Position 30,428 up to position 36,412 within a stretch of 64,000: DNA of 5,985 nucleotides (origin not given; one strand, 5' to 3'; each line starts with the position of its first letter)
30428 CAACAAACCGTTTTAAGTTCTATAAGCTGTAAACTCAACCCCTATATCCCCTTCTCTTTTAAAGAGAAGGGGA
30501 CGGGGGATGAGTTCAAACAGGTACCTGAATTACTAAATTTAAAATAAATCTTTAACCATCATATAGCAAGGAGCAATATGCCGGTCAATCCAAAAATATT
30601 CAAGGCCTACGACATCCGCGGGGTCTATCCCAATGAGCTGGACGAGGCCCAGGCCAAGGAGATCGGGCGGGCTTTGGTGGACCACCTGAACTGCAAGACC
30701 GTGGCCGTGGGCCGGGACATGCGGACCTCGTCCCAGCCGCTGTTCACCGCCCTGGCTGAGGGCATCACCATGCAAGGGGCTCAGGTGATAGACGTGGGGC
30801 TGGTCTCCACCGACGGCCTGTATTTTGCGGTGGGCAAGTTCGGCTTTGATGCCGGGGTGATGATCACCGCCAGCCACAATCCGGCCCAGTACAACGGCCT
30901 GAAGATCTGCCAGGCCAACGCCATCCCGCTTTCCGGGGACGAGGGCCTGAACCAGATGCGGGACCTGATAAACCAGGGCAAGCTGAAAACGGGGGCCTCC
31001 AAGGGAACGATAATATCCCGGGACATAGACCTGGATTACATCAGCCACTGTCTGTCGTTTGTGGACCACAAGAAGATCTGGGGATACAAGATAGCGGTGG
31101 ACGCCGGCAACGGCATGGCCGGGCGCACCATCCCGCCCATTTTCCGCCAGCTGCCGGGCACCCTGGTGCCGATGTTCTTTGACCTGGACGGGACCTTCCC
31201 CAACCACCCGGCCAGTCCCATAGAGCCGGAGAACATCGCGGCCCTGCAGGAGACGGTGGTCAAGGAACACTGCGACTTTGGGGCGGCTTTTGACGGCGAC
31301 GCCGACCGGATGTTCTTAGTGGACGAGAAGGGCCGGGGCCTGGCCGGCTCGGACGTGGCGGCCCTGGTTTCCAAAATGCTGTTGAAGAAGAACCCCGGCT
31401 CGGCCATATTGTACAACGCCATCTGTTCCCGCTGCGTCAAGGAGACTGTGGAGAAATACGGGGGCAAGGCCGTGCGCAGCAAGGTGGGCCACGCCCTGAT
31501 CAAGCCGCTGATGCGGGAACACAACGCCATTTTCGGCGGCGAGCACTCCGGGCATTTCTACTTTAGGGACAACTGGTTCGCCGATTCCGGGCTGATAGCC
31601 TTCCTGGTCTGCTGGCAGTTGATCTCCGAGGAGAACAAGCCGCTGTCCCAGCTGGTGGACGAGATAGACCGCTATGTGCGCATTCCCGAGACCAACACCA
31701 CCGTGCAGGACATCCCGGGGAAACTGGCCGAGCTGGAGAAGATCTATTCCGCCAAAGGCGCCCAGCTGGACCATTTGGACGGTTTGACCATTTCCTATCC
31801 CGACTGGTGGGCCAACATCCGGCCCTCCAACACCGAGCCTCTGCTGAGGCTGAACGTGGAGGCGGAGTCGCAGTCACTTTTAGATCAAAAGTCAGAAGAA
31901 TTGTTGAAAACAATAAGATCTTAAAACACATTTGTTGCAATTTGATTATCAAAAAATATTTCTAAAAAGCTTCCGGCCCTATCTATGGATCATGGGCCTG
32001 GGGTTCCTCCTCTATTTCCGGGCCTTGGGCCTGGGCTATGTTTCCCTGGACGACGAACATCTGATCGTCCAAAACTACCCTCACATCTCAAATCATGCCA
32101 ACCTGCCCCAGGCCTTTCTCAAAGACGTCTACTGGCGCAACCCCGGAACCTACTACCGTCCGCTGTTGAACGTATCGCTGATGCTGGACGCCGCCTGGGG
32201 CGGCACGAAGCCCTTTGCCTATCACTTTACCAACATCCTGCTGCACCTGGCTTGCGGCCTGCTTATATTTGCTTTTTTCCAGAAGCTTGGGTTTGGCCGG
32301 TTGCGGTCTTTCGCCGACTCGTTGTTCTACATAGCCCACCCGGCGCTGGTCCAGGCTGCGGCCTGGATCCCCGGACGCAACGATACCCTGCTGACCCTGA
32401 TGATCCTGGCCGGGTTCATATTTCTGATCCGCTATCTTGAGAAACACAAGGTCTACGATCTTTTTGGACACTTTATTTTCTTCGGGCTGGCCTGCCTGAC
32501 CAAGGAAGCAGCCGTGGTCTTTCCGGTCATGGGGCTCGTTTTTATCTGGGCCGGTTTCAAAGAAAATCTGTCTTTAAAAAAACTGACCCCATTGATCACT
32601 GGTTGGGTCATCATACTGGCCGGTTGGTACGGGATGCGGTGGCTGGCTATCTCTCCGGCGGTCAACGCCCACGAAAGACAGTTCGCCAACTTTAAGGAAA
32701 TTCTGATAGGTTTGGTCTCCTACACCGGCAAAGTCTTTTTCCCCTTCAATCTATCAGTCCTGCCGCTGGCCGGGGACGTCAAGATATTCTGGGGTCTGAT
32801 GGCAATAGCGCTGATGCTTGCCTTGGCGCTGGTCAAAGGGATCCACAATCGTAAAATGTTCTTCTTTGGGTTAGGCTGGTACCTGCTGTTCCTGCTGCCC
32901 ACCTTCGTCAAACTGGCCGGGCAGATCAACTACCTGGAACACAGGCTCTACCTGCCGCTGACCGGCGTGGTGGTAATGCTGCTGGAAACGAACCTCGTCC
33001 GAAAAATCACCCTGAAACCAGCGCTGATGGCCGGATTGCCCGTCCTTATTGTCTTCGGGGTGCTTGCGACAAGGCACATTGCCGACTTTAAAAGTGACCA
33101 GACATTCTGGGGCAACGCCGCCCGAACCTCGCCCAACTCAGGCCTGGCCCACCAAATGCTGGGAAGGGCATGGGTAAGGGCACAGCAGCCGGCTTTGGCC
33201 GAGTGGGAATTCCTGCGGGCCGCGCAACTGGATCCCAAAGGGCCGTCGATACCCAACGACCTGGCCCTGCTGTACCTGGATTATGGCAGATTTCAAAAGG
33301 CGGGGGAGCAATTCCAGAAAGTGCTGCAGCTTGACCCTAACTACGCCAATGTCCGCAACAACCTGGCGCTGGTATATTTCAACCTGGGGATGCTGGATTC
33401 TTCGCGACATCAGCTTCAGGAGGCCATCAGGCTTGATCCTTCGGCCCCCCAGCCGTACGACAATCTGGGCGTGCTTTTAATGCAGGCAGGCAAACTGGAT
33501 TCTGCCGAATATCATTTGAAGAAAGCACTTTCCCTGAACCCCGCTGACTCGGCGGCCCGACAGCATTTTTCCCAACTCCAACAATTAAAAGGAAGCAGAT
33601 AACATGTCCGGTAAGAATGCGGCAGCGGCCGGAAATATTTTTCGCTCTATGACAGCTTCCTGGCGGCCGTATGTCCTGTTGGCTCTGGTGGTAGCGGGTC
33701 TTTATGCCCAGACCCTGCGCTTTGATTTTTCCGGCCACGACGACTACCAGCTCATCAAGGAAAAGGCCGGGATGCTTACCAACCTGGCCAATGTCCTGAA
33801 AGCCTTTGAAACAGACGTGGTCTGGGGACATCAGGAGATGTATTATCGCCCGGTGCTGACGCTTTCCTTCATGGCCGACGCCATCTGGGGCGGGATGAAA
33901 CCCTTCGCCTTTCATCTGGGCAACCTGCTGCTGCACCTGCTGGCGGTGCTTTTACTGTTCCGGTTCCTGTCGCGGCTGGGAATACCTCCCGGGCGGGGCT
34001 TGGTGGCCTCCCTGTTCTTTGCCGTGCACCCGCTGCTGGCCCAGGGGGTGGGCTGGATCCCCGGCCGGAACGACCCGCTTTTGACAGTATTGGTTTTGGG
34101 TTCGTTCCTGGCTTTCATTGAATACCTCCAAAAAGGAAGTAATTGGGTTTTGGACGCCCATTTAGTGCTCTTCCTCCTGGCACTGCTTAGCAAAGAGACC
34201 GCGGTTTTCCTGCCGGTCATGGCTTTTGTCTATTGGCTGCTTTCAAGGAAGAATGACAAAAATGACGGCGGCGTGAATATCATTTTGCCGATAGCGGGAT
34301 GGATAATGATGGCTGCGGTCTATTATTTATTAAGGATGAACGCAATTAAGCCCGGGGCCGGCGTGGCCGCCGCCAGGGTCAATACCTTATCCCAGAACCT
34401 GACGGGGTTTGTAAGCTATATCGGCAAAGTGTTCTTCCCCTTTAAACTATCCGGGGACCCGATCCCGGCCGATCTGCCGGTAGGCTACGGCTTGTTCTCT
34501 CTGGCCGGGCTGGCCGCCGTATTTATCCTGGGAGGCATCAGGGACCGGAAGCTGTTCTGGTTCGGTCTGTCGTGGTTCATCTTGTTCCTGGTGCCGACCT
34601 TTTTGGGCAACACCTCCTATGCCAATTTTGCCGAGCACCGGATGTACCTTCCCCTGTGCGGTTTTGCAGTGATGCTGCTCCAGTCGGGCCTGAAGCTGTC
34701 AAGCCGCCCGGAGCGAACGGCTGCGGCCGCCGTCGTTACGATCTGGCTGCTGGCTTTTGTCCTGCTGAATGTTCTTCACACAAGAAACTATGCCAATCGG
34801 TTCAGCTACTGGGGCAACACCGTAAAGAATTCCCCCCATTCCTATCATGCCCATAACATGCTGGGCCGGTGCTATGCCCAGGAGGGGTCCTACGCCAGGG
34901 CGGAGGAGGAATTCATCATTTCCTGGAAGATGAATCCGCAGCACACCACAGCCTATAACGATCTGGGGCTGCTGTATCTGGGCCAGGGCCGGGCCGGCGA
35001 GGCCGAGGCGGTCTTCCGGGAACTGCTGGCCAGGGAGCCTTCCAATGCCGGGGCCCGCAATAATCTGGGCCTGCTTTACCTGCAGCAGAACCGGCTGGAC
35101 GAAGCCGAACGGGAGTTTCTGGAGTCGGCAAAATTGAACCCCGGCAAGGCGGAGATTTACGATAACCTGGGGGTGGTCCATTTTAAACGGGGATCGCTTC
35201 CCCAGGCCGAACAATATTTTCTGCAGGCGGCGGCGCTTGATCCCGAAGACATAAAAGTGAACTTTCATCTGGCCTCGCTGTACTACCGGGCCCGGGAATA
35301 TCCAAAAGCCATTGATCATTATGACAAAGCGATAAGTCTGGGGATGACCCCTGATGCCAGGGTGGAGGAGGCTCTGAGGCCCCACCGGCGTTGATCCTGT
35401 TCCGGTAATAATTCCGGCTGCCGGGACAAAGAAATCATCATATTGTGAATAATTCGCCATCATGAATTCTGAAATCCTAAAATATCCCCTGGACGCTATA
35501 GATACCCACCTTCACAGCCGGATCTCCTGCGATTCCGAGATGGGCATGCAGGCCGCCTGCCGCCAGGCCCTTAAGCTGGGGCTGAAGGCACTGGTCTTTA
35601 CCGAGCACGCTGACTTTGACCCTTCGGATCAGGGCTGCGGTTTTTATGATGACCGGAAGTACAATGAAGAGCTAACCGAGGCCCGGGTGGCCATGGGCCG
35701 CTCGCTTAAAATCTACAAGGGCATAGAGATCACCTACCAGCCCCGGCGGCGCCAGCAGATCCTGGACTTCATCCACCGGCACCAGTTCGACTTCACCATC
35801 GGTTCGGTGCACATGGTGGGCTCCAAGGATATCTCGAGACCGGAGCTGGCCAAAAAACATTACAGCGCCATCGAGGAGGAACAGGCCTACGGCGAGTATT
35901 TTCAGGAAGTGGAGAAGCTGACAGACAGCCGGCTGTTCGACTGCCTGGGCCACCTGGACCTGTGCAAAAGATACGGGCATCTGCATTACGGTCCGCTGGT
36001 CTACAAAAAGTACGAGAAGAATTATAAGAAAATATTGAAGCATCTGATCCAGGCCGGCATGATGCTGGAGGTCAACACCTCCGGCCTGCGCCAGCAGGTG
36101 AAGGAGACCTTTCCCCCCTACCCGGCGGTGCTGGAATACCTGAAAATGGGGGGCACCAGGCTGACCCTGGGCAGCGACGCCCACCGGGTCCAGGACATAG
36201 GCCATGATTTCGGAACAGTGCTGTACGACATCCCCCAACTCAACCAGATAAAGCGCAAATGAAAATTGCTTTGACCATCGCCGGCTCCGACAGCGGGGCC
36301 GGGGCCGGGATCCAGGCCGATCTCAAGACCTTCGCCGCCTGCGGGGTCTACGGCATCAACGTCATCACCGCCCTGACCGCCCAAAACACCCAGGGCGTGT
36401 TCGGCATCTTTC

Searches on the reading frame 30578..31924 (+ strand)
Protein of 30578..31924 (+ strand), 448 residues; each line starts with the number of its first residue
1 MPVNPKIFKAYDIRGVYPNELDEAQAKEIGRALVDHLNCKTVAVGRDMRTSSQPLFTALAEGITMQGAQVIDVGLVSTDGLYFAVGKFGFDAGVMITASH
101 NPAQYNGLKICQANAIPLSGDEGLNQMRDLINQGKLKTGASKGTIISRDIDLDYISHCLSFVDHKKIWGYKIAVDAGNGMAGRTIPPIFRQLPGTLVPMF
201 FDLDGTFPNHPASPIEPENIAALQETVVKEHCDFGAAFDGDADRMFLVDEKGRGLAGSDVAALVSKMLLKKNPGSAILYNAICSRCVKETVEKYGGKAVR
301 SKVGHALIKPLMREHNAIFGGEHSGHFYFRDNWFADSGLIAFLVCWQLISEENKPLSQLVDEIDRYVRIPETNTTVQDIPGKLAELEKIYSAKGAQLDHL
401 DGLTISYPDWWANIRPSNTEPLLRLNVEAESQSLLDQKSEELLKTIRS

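Call 10: search_protein_families(library=pfam, proteins=[window:30578-31924:+], max_evalue=0.00001)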
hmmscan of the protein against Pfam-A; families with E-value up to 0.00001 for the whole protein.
window:30578-31924:+ (448 aa): 4 families
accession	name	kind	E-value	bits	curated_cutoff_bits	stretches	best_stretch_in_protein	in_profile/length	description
PF02878.22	PGM_PMM_I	-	4.8e-36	123.9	22.5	1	6-131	2-131/138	Phosphoglucomutase/phosphomannomutase, alpha/beta/alpha domain I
PF02880.22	PGM_PMM_III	-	5.5e-25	88.2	20.7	1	257-366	2-115/115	Phosphoglucomutase/phosphomannomutase, alpha/beta/alpha domain III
PF02879.22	PGM_PMM_II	-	3.3e-23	82.6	29.3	1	153-252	2-103/103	Phosphoglucomutase/phosphomannomutase, alpha/beta/alpha domain II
PF00408.26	PGM_PMM_IV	-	4.1e-10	40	23.1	1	372-441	2-64/68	Phosphoglucomutase/phosphomannomutase, C-terminal domain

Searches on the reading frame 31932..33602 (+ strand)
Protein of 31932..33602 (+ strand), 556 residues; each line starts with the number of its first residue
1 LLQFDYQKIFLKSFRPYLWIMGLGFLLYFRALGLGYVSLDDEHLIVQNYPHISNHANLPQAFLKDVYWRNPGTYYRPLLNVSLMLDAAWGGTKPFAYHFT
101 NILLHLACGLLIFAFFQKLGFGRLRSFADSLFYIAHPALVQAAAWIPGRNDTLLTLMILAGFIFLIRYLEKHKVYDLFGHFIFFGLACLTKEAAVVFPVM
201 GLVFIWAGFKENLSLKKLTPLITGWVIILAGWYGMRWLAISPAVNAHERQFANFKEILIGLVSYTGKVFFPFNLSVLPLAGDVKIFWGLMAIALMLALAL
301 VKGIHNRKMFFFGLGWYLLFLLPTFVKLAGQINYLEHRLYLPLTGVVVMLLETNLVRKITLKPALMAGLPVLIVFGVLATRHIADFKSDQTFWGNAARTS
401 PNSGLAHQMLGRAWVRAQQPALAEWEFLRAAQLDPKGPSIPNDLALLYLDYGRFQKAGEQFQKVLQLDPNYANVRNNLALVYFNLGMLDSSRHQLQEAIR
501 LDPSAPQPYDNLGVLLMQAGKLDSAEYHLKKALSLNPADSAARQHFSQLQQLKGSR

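Call 10: search_protein_families(library=pfam, proteins=[window:31932-33602:+], max_evalue=0.00001)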
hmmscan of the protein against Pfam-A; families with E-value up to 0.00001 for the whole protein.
window:31932-33602:+ (556 aa): 13 families
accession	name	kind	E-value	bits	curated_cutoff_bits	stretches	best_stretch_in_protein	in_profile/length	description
PF07719.23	TPR_2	-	2.6e-20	71.3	27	0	509-538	4-33/34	Tetratricopeptide repeat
PF00515.34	TPR_1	-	8.4e-18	63.8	27.8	0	511-537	6-32/34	Tetratricopeptide repeat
PF13414.12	TPR_11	-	2.4e-17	62.8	26.8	1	447-486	3-42/42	TPR repeat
PF13431.12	TPR_17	-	1.7e-15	56.3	24.4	0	461-490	2-31/34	Tetratricopeptide repeat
PF13181.12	TPR_8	-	3.9e-14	52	25.7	0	473-504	2-33/34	Tetratricopeptide repeat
PF14559.12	TPR_19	-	4.2e-13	49.8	25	1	449-506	2-59/68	Tetratricopeptide repeat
PF13432.12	TPR_16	-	2.1e-10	41.3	32.7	0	443-506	2-65/65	Tetratricopeptide repeat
PF13428.12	TPR_14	-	4.5e-10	39.6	23.5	0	509-545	4-40/44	Tetratricopeptide repeat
PF13424.12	TPR_12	-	9.9e-10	38.9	30.1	0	442-502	7-75/77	Tetratricopeptide repeat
PF13371.12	TPR_9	-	3.2e-08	33.9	35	0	464-507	21-64/73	Tetratricopeptide repeat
PF13231.12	PMT_2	-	3.3e-07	31.1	26.1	1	92-229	19-151/160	Dolichyl-phosphate-mannose-protein mannosyltransferase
PF23914.1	TPR_CcmH_CycH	-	7.4e-07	29.6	42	0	408-497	54-146/158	Cytochrome c-type biogenesis protein H TPR domain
PF13374.12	TPR_10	-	9.2e-07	29.1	27.5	0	509-535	5-31/42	Tetratricopeptide repeat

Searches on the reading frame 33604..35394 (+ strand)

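Call 10: search_protein_families(library=pfam, proteins=[window:33604-35394:+], max_evalue=0.00001)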
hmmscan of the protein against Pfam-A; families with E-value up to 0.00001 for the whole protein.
window:33604-35394:+ (596 aa): 19 families
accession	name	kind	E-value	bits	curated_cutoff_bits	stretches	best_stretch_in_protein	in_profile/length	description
PF13432.12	TPR_16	-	1.3e-26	93.1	32.7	2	453-514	2-63/65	Tetratricopeptide repeat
PF07719.23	TPR_2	-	3.1e-25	86.6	27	0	516-549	1-34/34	Tetratricopeptide repeat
PF13181.12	TPR_8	-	6.7e-20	70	25.7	0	483-513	2-32/34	Tetratricopeptide repeat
PF00515.34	TPR_1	-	1.1e-19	69.8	27.8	0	554-579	5-30/34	Tetratricopeptide repeat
PF13431.12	TPR_17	-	4.7e-19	67.5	24.4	0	471-502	2-33/34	Tetratricopeptide repeat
PF14559.12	TPR_19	-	6e-19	68.6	25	1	459-515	2-58/68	Tetratricopeptide repeat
PF13424.12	TPR_12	-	1.1e-15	58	30.1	1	483-546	4-75/77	Tetratricopeptide repeat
PF13414.12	TPR_11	-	2.9e-15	56.1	26.8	0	489-530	1-42/42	TPR repeat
PF13428.12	TPR_14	-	6e-15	54.7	23.5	0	450-489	3-42/44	Tetratricopeptide repeat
PF13374.12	TPR_10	-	2.9e-14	53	27.5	0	482-508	2-28/42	Tetratricopeptide repeat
PF13176.12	TPR_7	-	2.3e-11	43.3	27.9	0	555-583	4-32/36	Tetratricopeptide repeat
PF13371.12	TPR_9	-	9.3e-09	35.6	35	0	421-484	2-65/73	Tetratricopeptide repeat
PF23914.1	TPR_CcmH_CycH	-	1.7e-08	34.9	42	0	472-579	40-150/158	Cytochrome c-type biogenesis protein H TPR domain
PF13231.12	PMT_2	-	3.7e-07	30.9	26.1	1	99-214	20-132/160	Dolichyl-phosphate-mannose-protein mannosyltransferase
PF07721.20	TPR_4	-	5.4e-07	30.1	27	0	452-473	5-26/26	Tetratricopeptide repeat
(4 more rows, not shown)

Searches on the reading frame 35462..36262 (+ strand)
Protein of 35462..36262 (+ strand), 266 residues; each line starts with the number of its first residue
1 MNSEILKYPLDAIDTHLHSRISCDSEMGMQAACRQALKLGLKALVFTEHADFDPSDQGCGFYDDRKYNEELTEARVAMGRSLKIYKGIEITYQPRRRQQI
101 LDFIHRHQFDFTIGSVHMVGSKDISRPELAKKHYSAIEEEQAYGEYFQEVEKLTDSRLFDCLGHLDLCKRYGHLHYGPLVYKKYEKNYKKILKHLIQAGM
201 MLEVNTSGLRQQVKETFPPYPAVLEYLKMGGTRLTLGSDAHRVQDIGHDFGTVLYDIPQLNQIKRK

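Call 35: search_protein_families(library=pfam, proteins=[window:35462-36262:+], max_evalue=0.0001)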
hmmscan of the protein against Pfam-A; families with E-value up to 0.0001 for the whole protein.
window:35462-36262:+ (266 aa): 1 family
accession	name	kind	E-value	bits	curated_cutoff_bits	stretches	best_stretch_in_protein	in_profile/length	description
PF02811.25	PHP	-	5.6e-26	92.3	26.4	1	14-207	1-164/164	PHP domain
